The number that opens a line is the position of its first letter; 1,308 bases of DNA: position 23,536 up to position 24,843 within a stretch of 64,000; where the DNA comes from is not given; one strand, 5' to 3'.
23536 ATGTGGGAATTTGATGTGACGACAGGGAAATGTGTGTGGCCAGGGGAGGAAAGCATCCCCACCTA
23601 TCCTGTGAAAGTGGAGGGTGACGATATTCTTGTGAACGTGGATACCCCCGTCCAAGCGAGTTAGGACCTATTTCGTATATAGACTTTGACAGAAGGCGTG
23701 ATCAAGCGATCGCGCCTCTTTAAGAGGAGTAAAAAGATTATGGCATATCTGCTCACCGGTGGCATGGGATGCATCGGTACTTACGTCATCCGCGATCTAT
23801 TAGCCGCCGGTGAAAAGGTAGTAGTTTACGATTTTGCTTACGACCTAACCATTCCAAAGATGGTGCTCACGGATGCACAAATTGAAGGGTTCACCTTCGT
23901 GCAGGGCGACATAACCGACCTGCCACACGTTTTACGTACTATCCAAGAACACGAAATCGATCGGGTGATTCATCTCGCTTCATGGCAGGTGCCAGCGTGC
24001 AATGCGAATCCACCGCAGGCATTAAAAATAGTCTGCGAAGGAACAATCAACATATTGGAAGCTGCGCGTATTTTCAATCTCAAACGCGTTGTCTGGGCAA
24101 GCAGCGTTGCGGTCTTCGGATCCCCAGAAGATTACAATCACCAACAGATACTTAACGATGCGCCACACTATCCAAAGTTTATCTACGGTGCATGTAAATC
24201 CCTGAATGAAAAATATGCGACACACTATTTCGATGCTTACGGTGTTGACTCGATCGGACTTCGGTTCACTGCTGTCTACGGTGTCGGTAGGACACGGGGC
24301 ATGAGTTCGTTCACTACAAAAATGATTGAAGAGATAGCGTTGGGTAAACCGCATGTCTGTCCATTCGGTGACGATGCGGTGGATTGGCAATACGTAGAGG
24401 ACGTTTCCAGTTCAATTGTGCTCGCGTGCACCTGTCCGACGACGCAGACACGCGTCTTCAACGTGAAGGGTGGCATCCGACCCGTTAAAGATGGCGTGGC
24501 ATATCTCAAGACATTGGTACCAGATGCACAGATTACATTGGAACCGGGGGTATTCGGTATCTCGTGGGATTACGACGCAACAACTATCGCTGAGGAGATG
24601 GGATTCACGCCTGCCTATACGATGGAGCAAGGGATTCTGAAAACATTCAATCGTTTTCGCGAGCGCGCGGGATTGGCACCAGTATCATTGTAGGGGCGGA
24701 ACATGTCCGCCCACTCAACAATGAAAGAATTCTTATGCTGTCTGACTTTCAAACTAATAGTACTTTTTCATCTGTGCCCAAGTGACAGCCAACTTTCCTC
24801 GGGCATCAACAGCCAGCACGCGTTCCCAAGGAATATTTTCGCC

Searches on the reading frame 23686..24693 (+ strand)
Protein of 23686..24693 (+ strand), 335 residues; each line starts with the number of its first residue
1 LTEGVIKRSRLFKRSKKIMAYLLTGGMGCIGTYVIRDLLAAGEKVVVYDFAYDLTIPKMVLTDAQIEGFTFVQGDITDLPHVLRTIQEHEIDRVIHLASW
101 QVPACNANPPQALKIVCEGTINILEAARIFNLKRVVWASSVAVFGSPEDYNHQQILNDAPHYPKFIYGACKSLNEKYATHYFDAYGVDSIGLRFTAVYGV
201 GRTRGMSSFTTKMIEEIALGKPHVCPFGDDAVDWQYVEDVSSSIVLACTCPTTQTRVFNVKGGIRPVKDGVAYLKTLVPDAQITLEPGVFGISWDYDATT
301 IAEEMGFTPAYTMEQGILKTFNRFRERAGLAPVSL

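Call 85: search_protein_families(library=pfam, proteins=[window:23686-24693:+])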
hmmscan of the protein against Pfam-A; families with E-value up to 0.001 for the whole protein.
window:23686-24693:+ (335 aa): 8 families
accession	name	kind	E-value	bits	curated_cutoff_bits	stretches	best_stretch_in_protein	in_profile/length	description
PF01370.27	Epimerase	-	9.9e-39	133.6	20.9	1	22-260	2-239/240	NAD dependent epimerase/dehydratase family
PF16363.11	GDP_Man_Dehyd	-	1.3e-34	120.6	27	1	22-257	1-246/332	GDP-mannose 4,6 dehydratase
PF01073.25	3Beta_HSD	-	3.8e-20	72.5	22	1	23-249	2-230/280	3-beta hydroxysteroid dehydrogenase/isomerase family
PF02719.21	Polysacc_synt_2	-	1.3e-11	44.7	20.2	1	22-140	2-128/293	Polysaccharide biosynthesis protein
PF04321.23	RmlD_sub_bind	-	1.8e-11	44.1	27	1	19-214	1-164/287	RmlD substrate binding domain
PF13460.12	NAD_binding_10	-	0.00024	21.5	27.2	1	25-151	1-113/184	NAD(P)H-binding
PF07993.18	NAD_binding_4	-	0.00041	20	20.1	0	89-198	87-208/258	Male sterility protein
PF08659.16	KR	-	0.00077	19.9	22.6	0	20-151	2-148/180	KR domain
